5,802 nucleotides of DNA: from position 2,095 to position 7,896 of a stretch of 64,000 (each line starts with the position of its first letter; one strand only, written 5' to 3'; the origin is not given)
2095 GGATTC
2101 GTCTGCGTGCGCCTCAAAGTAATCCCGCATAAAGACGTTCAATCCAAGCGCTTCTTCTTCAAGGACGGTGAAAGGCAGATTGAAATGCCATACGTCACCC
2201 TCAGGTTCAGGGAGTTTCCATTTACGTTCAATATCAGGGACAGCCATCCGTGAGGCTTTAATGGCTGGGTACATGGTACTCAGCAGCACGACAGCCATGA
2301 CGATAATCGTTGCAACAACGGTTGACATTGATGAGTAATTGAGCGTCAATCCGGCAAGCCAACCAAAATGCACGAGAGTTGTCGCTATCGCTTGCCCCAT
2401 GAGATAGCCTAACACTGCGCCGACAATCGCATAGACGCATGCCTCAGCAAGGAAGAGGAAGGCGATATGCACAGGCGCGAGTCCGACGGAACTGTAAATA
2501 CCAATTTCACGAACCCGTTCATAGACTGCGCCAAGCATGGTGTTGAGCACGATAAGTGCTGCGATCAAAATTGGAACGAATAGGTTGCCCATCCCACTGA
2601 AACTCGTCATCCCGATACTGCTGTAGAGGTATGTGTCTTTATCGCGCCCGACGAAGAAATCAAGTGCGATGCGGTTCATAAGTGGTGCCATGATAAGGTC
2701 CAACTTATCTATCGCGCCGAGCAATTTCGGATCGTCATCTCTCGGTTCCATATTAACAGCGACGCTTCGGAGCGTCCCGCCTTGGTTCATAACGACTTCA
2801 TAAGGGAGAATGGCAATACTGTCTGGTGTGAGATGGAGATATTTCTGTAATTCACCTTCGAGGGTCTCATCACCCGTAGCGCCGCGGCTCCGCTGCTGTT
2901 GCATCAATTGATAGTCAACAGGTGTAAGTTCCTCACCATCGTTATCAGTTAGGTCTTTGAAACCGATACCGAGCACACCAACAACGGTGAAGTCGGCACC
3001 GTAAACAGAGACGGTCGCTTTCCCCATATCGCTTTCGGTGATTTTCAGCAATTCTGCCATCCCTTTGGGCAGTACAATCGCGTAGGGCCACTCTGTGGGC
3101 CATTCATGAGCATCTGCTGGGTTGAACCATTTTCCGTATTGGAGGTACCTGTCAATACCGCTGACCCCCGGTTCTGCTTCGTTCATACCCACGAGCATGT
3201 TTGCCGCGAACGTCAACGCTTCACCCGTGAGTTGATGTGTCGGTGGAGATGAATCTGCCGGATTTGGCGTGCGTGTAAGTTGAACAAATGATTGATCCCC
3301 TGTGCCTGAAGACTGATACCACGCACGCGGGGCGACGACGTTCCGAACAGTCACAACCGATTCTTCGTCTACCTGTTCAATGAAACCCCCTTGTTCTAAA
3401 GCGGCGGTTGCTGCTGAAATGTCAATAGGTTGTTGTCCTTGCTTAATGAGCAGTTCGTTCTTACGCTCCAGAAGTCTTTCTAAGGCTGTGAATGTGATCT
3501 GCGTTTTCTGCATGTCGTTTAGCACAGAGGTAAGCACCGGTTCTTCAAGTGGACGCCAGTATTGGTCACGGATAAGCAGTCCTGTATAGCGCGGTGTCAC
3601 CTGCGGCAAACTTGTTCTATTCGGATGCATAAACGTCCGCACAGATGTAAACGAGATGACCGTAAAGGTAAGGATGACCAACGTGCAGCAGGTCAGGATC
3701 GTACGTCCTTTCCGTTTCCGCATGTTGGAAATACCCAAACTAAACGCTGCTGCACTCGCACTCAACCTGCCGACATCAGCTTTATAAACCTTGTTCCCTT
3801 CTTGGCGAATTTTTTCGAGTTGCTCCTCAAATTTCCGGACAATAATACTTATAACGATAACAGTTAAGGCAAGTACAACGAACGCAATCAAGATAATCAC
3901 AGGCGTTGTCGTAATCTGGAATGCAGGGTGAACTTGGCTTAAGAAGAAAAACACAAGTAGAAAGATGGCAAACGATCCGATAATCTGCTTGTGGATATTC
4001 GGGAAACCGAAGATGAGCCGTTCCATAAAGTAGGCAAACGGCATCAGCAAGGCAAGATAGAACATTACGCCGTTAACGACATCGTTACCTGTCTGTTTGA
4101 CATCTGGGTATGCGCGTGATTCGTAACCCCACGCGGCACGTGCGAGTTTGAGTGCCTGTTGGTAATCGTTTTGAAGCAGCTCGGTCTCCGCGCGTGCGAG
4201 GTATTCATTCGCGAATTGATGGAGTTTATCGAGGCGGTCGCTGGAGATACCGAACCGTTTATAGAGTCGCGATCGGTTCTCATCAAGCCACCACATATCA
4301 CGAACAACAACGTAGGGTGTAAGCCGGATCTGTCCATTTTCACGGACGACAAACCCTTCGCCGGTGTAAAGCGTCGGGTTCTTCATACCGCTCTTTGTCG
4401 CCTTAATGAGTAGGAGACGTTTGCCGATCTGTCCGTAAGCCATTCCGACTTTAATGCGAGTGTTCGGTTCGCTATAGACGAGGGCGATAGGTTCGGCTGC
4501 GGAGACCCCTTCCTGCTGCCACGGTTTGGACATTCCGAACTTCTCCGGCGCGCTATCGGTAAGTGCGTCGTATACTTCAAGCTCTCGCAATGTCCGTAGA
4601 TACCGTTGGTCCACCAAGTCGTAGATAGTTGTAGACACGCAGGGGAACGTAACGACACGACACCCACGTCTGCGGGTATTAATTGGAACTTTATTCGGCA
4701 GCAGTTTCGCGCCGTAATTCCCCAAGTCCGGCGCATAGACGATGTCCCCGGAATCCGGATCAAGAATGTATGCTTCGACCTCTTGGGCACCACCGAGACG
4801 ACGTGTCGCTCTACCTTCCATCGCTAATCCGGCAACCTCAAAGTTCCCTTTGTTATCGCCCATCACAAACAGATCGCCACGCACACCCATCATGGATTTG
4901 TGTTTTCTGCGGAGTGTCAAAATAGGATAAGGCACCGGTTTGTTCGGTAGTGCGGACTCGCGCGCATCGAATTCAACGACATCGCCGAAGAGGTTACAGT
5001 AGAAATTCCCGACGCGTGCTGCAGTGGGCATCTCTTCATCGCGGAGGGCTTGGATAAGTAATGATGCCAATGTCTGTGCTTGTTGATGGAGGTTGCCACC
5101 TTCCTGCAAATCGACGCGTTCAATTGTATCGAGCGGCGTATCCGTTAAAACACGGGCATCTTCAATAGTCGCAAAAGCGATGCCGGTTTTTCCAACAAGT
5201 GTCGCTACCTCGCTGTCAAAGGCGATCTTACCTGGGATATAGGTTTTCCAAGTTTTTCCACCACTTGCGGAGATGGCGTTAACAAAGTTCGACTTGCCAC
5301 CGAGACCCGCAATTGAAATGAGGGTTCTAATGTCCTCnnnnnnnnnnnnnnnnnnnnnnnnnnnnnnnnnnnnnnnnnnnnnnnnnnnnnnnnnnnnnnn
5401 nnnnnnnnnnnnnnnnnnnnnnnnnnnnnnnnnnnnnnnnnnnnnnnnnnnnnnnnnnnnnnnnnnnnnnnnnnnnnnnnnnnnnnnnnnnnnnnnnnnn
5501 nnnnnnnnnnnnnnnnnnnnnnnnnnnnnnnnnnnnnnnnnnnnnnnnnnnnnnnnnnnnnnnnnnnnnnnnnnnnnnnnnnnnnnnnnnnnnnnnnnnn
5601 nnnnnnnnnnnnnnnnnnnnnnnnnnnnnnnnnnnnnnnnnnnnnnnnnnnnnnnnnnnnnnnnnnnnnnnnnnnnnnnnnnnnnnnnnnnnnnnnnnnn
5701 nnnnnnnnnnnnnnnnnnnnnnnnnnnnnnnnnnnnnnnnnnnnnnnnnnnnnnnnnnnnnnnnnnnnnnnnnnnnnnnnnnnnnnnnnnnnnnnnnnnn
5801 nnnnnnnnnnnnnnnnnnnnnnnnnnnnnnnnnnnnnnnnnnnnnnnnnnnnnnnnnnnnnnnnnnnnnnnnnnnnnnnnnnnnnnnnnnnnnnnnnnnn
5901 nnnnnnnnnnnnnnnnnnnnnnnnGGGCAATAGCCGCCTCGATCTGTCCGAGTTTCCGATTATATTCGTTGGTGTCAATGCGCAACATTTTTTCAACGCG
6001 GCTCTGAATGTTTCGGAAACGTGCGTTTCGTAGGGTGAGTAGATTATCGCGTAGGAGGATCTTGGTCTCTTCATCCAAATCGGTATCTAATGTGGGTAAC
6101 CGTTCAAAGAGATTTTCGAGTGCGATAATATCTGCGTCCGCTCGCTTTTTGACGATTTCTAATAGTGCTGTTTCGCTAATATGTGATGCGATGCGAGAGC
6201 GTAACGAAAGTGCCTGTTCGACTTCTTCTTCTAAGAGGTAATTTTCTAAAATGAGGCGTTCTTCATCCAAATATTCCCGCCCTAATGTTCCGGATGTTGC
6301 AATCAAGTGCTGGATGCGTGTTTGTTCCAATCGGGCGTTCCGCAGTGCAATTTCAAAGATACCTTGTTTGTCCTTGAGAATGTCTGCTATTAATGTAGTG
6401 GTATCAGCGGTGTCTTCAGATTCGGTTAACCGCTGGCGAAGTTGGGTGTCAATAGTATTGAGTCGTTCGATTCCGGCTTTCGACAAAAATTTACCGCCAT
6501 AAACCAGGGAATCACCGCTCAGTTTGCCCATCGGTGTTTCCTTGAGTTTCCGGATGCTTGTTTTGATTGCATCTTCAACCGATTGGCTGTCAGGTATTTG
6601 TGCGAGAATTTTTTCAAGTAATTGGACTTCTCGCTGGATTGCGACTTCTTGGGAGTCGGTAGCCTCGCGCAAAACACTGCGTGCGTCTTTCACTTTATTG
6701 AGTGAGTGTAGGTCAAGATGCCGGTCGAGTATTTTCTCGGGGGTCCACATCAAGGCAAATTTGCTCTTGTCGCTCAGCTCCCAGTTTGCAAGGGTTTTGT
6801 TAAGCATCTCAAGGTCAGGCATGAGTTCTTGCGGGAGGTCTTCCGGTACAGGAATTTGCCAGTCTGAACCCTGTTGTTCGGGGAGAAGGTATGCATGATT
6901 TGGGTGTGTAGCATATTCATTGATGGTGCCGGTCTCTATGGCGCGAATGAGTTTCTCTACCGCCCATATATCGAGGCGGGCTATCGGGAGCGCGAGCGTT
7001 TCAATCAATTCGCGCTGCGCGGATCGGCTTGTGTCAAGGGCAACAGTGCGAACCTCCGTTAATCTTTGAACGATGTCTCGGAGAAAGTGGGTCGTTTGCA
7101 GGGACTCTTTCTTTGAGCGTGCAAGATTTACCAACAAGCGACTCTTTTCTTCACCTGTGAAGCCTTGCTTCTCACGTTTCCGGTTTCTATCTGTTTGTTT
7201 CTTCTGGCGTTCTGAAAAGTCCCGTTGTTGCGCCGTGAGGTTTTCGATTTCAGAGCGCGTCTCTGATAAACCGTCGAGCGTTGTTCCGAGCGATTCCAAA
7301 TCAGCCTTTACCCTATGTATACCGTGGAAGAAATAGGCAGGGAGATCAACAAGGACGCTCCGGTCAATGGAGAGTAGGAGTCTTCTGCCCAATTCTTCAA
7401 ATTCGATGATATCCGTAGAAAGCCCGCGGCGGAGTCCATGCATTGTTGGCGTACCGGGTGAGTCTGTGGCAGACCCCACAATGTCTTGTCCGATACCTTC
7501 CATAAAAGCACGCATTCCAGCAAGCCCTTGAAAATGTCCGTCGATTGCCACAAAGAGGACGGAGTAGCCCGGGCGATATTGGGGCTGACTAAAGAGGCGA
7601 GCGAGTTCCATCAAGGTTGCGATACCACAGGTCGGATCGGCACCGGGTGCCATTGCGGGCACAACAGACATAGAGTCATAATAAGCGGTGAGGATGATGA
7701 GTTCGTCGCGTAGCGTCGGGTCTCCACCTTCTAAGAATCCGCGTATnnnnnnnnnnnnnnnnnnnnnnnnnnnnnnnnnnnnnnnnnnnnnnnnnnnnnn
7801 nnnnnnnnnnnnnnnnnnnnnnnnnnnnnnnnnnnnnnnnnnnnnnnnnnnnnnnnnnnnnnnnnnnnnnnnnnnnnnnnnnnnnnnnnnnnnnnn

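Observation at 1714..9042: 2442-aa single protein combining a secreted M28 peptidase, a ~900-aa coiled coil and an FtsX/MacB-type permease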

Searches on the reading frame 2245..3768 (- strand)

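Call 128: search_protein_families(library=padloc, proteins=[window:2245-3768:-], max_evalue=0.001)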
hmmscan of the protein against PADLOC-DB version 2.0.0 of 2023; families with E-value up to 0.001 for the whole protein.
window:2245-3768:- (508 aa): 2 families
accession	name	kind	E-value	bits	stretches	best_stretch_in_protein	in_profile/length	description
PDLC01991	CARF_m8--CARF_LolE_TM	-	1.2e-31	107.6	2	228-508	304-550/810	-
PDLC01990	CARF_m8--CARF_Beta-galactosidase_LolE_TM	-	9.4e-16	54.3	1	315-507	1345-1527/1791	-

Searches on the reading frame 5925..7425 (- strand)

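Call 21: search_protein_families(library=pfam, proteins=[window:5925-7425:-], max_evalue=10)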
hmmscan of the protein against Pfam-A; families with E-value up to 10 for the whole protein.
window:5925-7425:- (500 aa): 2 families
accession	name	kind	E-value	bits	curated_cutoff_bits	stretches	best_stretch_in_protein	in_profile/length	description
PF08751.17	TrwC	-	0.11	12.5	25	1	38-122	196-283/286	TrwC relaxase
PF08702.15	Fib_alpha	-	3.3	8.3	29.9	1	37-120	31-112/143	Fibrinogen alpha/beta chain family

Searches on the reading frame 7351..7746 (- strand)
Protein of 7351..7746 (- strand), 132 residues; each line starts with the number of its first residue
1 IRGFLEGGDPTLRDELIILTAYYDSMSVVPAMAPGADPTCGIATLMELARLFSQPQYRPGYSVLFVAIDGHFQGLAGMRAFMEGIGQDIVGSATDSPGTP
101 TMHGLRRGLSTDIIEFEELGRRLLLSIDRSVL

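Call 12: search_solved_structures(query=window:7351-7746:-, max_evalue=10, show_alignments=5)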
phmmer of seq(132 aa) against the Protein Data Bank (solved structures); distinct sequences matched with E-value up to 10: 13.
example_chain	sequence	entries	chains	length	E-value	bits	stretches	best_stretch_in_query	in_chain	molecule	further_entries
7tm3_7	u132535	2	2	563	2.2e-05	27.9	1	16-83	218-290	Nicalin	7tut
6w6l_5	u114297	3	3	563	4.5e-05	26.9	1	16-83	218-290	Nicalin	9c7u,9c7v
2anp_A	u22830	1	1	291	0.00021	24.7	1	14-80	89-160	leucyl aminopeptidase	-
3b35_A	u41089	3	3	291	0.0025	21.3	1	14-80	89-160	Bacterial leucyl aminopeptidase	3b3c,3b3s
3b3t_A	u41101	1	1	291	0.0026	21.2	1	14-80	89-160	Bacterial leucyl aminopeptidase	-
3b3v_A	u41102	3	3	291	0.0026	21.2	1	14-80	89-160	Bacterial leucyl aminopeptidase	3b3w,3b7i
1rtq_A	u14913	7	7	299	0.0026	21.2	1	14-80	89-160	Bacterial leucyl aminopeptidase | Aminopeptidase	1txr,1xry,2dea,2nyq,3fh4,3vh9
1amp_A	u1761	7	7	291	0.0027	21.2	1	14-80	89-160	AMINOPEPTIDASE | PROTEIN (AMINOPEPTIDASE) | BACTERIAL LEUCYL AMINOPEPTIDASE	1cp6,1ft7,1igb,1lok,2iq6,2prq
2ek8_A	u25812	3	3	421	0.049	17.1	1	14-90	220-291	Aminopeptidase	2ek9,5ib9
3fec_A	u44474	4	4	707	0.11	15.9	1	35-82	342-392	Glutamate carboxypeptidase III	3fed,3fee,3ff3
9oqa_A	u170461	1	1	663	0.51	13.8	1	14-85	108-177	Autotransporter domain-containing protein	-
7miz_a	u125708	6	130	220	1.6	12.2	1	16-93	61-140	PDI family protein | TRXL1, TGME49_232410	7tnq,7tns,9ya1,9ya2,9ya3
5gne_A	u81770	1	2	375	1.9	11.9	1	15-79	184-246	Leucine aminopeptidase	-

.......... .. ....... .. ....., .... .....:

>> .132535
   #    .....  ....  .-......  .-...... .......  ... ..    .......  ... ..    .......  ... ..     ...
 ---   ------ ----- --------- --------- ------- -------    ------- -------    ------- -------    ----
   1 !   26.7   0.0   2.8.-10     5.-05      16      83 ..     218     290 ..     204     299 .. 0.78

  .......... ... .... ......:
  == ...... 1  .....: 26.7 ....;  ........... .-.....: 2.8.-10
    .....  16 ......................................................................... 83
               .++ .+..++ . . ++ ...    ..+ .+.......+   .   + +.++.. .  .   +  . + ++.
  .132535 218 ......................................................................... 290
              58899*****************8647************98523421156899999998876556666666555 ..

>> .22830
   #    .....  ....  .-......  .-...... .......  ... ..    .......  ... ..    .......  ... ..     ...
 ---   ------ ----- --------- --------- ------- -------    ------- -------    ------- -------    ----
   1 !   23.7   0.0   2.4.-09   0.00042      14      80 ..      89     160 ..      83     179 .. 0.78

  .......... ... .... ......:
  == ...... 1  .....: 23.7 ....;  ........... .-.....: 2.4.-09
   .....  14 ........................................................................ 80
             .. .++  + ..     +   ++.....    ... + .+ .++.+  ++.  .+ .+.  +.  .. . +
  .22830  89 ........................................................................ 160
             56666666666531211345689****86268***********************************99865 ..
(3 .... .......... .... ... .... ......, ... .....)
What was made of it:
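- The best-scoring AAP entry in the PDB search is 2anp, which carries His at position 151 (call 12).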
